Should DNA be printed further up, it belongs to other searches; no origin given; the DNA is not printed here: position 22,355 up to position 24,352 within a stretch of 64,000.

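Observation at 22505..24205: Single-polypeptide fusion of winged-HTH regulator-like domains with an AbiEii/DUF1814-like nucleotidyltransferase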

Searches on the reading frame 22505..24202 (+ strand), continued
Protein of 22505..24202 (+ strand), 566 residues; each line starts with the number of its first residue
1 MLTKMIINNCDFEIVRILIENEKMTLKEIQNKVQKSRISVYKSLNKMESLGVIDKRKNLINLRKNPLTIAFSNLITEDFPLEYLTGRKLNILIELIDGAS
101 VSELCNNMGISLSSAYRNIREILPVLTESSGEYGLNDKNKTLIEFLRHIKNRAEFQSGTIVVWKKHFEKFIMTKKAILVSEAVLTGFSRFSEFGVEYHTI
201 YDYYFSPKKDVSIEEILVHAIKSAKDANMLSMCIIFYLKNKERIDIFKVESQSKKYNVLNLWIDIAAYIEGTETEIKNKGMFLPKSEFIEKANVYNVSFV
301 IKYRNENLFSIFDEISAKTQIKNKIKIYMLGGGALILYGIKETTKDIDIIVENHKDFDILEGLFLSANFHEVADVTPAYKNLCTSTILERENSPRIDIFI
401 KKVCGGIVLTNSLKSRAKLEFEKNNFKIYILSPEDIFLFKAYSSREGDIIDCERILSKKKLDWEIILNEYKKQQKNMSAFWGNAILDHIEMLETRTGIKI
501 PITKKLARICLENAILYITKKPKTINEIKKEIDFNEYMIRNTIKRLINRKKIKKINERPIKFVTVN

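Call 37: list_cluster_members(proteins=[P0043, P0049, P0092, P0081, P0124, P0130, P0126, P0028, P0062, P0033])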
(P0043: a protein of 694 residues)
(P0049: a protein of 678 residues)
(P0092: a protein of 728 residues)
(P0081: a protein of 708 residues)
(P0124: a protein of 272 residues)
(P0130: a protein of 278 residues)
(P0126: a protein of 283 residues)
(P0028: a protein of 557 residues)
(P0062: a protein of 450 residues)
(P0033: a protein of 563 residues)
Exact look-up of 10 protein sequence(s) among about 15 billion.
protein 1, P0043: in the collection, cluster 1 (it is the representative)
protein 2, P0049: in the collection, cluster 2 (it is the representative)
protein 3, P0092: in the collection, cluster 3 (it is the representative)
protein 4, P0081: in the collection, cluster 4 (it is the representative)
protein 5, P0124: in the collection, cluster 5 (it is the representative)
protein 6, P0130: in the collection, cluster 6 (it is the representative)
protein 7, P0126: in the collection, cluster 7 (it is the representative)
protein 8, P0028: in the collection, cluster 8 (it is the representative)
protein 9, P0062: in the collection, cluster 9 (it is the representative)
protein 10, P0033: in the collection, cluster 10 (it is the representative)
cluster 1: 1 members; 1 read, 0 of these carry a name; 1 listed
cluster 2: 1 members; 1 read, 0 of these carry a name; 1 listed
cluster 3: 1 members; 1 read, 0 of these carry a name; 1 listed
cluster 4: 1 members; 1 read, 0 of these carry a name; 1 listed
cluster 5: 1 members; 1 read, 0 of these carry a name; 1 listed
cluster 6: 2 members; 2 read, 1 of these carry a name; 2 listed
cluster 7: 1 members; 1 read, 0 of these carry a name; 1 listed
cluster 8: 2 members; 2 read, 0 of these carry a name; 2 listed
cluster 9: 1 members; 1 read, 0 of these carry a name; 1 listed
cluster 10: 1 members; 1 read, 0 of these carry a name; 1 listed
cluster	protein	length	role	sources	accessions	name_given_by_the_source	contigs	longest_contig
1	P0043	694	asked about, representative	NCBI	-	-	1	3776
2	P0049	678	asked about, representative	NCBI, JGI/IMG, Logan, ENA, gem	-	-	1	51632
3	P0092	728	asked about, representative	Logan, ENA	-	-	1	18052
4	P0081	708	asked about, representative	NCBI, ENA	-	-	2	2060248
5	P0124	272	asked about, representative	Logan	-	-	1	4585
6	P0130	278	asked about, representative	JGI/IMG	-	hypothetical protein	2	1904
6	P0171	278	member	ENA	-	-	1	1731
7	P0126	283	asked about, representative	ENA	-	-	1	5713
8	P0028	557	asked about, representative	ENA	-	-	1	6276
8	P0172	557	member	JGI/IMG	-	-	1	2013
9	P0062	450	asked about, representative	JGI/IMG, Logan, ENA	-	-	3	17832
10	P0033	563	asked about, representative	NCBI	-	-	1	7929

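Call 38: find_encoding_contigs(protein=P0081, flank=5000, max_places=2)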
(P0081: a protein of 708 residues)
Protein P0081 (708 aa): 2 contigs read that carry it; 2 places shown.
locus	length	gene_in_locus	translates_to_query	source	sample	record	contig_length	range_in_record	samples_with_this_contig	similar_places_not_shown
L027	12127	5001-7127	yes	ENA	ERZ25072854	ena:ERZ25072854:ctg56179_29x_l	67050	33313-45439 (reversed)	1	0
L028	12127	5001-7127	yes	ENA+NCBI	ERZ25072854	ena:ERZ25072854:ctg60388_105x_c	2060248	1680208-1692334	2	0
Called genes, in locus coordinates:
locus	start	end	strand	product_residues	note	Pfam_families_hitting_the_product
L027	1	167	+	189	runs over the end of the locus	-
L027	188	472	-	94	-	-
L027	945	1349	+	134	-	-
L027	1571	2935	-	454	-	PF28202:SlaA-like (faint)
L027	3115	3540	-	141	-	PF00903:Glyoxalase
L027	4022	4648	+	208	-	PF01609:DDE_Tnp_1, PF13359:DDE_Tnp_4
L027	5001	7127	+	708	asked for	-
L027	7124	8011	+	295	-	PF19993:DO-GTPase2 (faint), PF19975:DO-GTPase1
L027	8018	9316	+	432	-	-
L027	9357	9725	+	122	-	-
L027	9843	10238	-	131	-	-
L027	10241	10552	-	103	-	-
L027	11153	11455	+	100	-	-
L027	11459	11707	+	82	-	PF07927:HicA_toxin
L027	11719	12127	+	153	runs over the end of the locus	-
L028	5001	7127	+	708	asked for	-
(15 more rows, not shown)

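Call 39: find_encoding_contigs(protein=P0124, flank=5000, max_places=2)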
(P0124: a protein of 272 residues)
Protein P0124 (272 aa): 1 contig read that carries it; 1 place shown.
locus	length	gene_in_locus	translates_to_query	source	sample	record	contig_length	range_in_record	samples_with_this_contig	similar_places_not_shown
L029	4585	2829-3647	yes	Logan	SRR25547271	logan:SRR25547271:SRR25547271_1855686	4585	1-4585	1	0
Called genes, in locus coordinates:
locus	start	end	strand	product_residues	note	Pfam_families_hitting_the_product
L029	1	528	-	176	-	?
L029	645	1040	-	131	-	PF13650:Asp_protease_2, PF13975:gag-asp_proteas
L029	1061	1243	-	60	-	-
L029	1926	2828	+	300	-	PF24271:HVO_2833_C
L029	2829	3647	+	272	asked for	PF19502:DUF6036 (faint), PF24270:HTH_Cmi2_C (faint), PF01022:HTH_5 (weak), PF01978:TrmB (weak)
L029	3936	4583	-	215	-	?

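Call 41: find_encoding_contigs(protein=P0127, flank=4000, max_places=2)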
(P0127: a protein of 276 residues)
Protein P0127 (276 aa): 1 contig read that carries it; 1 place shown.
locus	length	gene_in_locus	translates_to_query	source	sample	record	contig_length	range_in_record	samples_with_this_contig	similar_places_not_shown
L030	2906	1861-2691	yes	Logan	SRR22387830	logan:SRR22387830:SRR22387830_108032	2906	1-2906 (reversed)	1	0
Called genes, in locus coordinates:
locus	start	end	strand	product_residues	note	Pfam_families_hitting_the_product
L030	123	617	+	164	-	-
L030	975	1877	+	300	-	PF01047:MarR (faint), PF01978:TrmB (faint), PF12802:MarR_2 (weak)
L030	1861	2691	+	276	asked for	PF19502:DUF6036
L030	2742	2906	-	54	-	?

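Call 42: find_encoding_contigs(protein=P0133, flank=4000, max_places=2)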
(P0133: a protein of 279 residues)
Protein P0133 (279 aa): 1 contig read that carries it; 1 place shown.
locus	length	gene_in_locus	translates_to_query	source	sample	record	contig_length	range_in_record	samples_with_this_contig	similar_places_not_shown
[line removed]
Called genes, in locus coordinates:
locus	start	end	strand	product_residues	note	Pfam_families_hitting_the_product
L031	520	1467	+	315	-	PF01022:HTH_5 (weak), PF24271:HVO_2833_C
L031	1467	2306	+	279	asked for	PF19502:DUF6036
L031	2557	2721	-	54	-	?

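Call 65: find_related_loci(query=A1, collection=viral_contigs, flank=5000)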
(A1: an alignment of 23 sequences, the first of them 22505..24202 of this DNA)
Query A1 (566 aa) in viral_contigs; peptide patterns used: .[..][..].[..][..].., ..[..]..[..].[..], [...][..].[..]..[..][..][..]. (x = any residue, [..] = any of these).
67 stretches matched a pattern, but none encodes a relative of the query by tblastn (E <= 1e-3).

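Call 67: search_dna_similar(query=window:22505-24202:+, collection=plasmids, mode=protein, max_evalue=0.001, max_rows=15)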
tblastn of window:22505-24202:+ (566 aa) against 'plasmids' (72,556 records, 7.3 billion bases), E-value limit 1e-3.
Records with a match: 105; places in all: 132; records where one place covers at least 80% of the query: 28.
Best place of each record, by identity: <60% 105.
By first word of the organism name: Natrinema 11; Halobacterium 8; Halobaculum 6; Haloferax 6; Haloarcula 5; Halorubrum 5; Halocatena 5; Haloplanus 4; Haladaptatus 4; Halomicrobium 4; and 32 more.
By predicted mobility (MOB-suite, as given by PLSDB): non-mobilizable 104; conjugative 1.
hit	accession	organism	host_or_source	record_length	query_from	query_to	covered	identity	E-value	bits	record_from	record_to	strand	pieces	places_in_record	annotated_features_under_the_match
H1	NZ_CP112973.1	Halovenus salina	cell cuture,Isla Bacuta saltern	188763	28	538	90%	31.6%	1e-75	268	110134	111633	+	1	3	ArsR family transcriptional regulator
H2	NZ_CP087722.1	Halalkaliarchaeum sp. AArc-CO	Kulunda Steppe hypersaline lake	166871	2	538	95%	29.8%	3e-75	267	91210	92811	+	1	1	ArsR family transcriptional regulator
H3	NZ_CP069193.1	Haloterrigena salifodinae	Salt Microbe,Salt Mine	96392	25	535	89%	26.3%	6e-31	161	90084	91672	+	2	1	MarR family transcriptional regulator | DUF6036 family nucleotidyltransferase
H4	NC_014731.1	Halogeometricum borinquense DSM 11551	-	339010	25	535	89%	26.1%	2e-30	159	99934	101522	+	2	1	MarR family transcriptional regulator | DUF6036 family nucleotidyltransferase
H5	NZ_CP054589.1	Halolamina sp. CBA1230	solar salt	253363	25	535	89%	25.7%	2e-31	163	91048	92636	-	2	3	MarR family transcriptional regulator | DUF6036 family nucleotidyltransferase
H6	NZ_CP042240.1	Salarchaeum sp. JOR-1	Brine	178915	1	535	91%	25.0%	8e-32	164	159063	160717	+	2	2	MarR family transcriptional regulator | DUF6036 family nucleotidyltransferase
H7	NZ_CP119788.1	Haloarcula halobia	cell culture,sediment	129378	2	535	94%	24.0%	4e-41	167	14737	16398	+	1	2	DUF6036 family nucleotidyltransferase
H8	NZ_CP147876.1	Haloplanus sp. GX21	cell culture,marine solar saltern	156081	25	536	87%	26.1%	9e-31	160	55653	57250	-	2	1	MarR family transcriptional regulator | DUF6036 family nucleotidyltransferase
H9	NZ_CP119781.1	Haloarcula litorea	cell culture,sediment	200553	1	536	91%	24.7%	2e-30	159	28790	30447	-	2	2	MarR family transcriptional regulator | DUF6036 family nucleotidyltransferase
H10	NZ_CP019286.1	Halobiforma lacisalsi AJ5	Ayakekumsalt Lake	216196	25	506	85%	26.4%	7e-24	158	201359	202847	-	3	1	MarR family transcriptional regulator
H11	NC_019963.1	Natrinema pellirubrum DSM 15624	-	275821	1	506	89%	25.1%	3e-22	152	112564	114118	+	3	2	helix-turn-helix domain-containing protein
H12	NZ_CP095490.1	Halorientalis marina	cell culture,salt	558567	25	535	87%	25.8%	8e-32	164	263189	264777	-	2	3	MarR family transcriptional regulator | DUF6036 family nucleotidyltransferase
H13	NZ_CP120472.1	Haladaptatus sp. DYSN1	cell culture,sediment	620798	25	532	88%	25.4%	2e-30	160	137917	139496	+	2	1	winged helix DNA-binding protein | DUF6036 family nucleotidyltransferase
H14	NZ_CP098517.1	Haloplanus sp. GDY1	cell culture,salt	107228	1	535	91%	24.4%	9e-30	157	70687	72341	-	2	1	MarR family transcriptional regulator | DUF6036 family nucleotidyltransferase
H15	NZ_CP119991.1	Halobaculum marinum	cell culture,sediment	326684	13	535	89%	24.9%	5e-36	179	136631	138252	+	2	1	helix-turn-helix domain-containing protein | DUF6036 family nucleotidyltransferase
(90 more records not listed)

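Call 68: search_dna_similar(query=P0043, collection=plasmids, mode=protein, max_evalue=0.001, max_rows=15)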
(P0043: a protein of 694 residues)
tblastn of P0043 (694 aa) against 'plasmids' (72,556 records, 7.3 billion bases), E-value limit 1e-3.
Records with a match: 93; places in all: 113; records where one place covers at least 80% of the query: 0.
Best place of each record, by identity: <60% 93.
By first word of the organism name: Natrinema 10; Halobacterium 7; Halobaculum 6; Halorubrum 5; Halocatena 5; Haloarcula 4; Halorussus 4; Haloferax 4; Haloplanus 4; Natronosalvus 4; and 28 more.
By predicted mobility (MOB-suite, as given by PLSDB): non-mobilizable 92; conjugative 1.
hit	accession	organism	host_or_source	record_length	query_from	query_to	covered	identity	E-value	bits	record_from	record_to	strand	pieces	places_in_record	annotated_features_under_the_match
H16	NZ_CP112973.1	Halovenus salina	cell cuture,Isla Bacuta saltern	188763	21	550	76%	30.3%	2e-64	240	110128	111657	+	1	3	ArsR family transcriptional regulator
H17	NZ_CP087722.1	Halalkaliarchaeum sp. AArc-CO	Kulunda Steppe hypersaline lake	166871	1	550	79%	28.8%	1e-61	231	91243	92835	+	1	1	ArsR family transcriptional regulator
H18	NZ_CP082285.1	Halobaculum rubrum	sediment sample,sediment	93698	71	572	70%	27.6%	7e-27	147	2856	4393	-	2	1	hypothetical protein | helix-turn-helix domain-containing protein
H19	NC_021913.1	Halorhabdus tiamatea SARL4B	-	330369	77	508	61%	30.4%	7e-28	150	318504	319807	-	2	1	MarR family transcriptional regulator | DUF6036 family nucleotidyltransferase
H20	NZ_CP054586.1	Halorubrum sp. CBA1229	solar salt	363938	77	501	59%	26.9%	6e-18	118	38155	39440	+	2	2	winged helix-turn-helix domain-containing protein | DUF6036 family nucleotidyltransferase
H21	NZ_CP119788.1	Haloarcula halobia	cell culture,sediment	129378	77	471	57%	27.8%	9e-22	108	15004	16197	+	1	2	DUF6036 family nucleotidyltransferase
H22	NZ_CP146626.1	Halobacterium salinarum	-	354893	77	443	51%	29.7%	8e-19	121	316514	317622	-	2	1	helix-turn-helix domain-containing protein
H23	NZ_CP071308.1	Actinarchaeum halophilum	soil,soil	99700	93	533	64%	23.3%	5e-15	87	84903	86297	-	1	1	hypothetical protein (x2)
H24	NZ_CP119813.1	Halorussus caseinilyticus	cell culture,coastal saline-alkali land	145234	74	471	55%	24.8%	3e-15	109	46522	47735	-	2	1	MarR family winged helix-turn-helix transcriptional regulator | hypothetical protein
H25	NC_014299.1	Halalkalicoccus jeotgali B3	-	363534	314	612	43%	28.8%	3e-16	91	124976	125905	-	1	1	DUF6036 family nucleotidyltransferase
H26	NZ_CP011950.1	Haloferax gibbonsii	whole genome,saline saltern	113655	311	576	38%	30.2%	5e-12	77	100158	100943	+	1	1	DUF6036 family nucleotidyltransferase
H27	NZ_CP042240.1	Salarchaeum sp. JOR-1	Brine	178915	306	558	36%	29.1%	3e-13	81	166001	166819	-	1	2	hypothetical protein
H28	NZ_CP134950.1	Halobaculum sp. XH14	cell culture,sediment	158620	306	558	36%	29.1%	5e-13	81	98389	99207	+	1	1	hypothetical protein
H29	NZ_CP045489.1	Natronorubrum aibiense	single cell,Xinjiang Aibi Salt Lake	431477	302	508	30%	34.1%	7e-25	119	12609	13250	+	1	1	DUF6036 family nucleotidyltransferase | MarR family transcriptional regulator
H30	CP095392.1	Natribaculum breve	cell culture,saline soil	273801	311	508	29%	33.7%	1e-22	112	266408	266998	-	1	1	record has no annotation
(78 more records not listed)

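Call 70: get_annotated_region(hit=H4, flank=6000)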
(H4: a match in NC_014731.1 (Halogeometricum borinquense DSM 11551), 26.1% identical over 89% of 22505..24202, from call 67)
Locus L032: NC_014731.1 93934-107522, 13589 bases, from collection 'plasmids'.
description: Halogeometricum borinquense DSM 11551 plasmid pHBOR02, complete sequence
organism: Halogeometricum borinquense DSM 11551 (NCBI taxid 469382)
taxonomy: Archaea; Euryarchaeota; Halobacteria; Halobacteriales; Haloferacaceae; Halogeometricum; Halogeometricum borinquense; Halogeometricum borinquense DSM 11551
host: -; source: -; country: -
typing (MOB-suite, as given by PLSDB): non-mobilizable
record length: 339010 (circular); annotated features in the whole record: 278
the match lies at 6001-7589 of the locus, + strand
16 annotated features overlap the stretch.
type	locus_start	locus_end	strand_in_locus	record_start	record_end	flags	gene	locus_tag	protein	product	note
CDS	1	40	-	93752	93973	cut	-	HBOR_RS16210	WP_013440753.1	hypothetical protein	-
CDS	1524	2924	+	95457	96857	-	-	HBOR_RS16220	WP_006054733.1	DUF6498-containing protein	-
CDS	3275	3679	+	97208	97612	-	-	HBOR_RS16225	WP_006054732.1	DUF2178 domain-containing protein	-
CDS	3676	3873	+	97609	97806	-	-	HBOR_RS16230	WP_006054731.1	helix-turn-helix transcriptional regulator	-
CDS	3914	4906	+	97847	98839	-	-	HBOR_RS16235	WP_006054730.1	helix-turn-helix transcriptional regulator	-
CDS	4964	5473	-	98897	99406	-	-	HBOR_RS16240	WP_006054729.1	hypothetical protein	-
CDS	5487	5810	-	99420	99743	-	-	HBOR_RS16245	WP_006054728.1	hypothetical protein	-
CDS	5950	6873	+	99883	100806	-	-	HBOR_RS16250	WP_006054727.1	MarR family transcriptional regulator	-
CDS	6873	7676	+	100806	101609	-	-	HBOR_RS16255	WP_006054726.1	DUF6036 family nucleotidyltransferase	-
CDS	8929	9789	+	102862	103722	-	-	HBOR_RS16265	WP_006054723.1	ABC transporter permease subunit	GO:0055085 - transmembrane transport [Evidence IEA]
CDS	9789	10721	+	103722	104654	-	-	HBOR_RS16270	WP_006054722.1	ABC transporter ATP-binding protein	-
CDS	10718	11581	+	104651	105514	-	-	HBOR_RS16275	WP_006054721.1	ABC transporter permease subunit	GO:0055085 - transmembrane transport [Evidence IEA]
CDS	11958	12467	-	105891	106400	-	-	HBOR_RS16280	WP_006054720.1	hypothetical protein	-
CDS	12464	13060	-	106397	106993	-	-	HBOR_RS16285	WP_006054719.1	helix-turn-helix domain-containing protein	-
CDS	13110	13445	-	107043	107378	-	-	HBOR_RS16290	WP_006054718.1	hypothetical protein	-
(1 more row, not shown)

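Call 71: get_annotated_region(hit=H1, flank=6000)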
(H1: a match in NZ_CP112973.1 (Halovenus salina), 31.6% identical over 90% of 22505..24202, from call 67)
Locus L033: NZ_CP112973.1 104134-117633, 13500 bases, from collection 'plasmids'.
description: Halovenus salina strain JCM 30072 plasmid unnamed1, complete sequence
organism: Halovenus salina (NCBI taxid 1510225)
taxonomy: Archaea; Euryarchaeota; Halobacteria; Halobacteriales; Haloarculaceae; Halovenus; Halovenus salina
host: -; source: cell cuture,Isla Bacuta saltern; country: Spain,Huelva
typing (MOB-suite, as given by PLSDB): non-mobilizable
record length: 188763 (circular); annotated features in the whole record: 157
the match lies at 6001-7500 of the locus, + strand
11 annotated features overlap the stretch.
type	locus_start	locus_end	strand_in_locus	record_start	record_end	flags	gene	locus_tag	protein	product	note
CDS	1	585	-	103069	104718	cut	-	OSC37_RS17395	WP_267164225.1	ATP-binding protein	-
CDS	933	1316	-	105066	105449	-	-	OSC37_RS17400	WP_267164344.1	DUF4367 domain-containing protein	-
CDS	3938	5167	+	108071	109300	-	-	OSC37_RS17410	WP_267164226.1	orc1/cdc6 family replication initiation protein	-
CDS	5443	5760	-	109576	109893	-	-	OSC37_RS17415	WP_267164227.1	hypothetical protein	-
CDS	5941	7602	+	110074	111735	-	-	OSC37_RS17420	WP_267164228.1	ArsR family transcriptional regulator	GO:0006355 - regulation of DNA-templated transcription [Evidence IEA]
CDS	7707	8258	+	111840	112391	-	-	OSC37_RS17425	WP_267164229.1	hypothetical protein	-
CDS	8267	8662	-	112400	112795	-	-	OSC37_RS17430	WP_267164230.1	hypothetical protein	-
CDS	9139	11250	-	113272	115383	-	-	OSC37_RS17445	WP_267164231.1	DUF262 domain-containing HNH endonuclease family protein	-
CDS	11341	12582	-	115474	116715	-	-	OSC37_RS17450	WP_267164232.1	phage integrase SAM-like domain-containing protein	-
CDS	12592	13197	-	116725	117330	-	-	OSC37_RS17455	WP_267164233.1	hypothetical protein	-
CDS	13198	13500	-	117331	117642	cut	-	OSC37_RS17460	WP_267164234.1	hypothetical protein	-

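Call 72: get_annotated_region(hit=H2, flank=5000)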
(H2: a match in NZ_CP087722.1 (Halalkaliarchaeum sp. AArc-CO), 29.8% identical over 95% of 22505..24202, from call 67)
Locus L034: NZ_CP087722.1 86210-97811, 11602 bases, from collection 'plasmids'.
description: Halalkaliarchaeum sp. AArc-CO plasmid pAArc-CO, complete sequence
organism: Halalkaliarchaeum sp. AArc-CO (NCBI taxid 2866381)
taxonomy: Archaea; Euryarchaeota; Halobacteria; Halobacteriales; Haloferacaceae; Halalkaliarchaeum; Halalkaliarchaeum sp. AArc-CO
host: -; source: Kulunda Steppe hypersaline lake; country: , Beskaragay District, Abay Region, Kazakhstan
typing (MOB-suite, as given by PLSDB): non-mobilizable
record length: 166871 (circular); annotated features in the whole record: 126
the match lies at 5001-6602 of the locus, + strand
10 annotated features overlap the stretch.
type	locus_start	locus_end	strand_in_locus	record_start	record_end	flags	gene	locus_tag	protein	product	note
CDS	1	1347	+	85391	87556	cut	-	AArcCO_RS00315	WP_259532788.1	type B DNA-directed DNA polymerase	-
CDS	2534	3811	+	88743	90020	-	-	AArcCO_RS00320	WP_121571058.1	orc1/cdc6 family replication initiation protein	-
CDS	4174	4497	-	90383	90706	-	-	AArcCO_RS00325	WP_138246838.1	hypothetical protein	-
CDS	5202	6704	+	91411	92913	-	-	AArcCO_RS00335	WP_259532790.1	ArsR family transcriptional regulator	-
CDS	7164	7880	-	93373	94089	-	-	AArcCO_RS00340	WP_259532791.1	hypothetical protein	-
CDS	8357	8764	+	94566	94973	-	-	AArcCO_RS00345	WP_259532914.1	hypothetical protein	-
CDS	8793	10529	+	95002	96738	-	-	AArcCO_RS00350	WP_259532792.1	hypothetical protein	-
CDS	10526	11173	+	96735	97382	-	-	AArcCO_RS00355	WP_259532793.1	hypothetical protein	-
CDS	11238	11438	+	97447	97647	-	-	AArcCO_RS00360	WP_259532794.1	hypothetical protein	-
CDS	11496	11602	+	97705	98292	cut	-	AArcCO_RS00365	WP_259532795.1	hypothetical protein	-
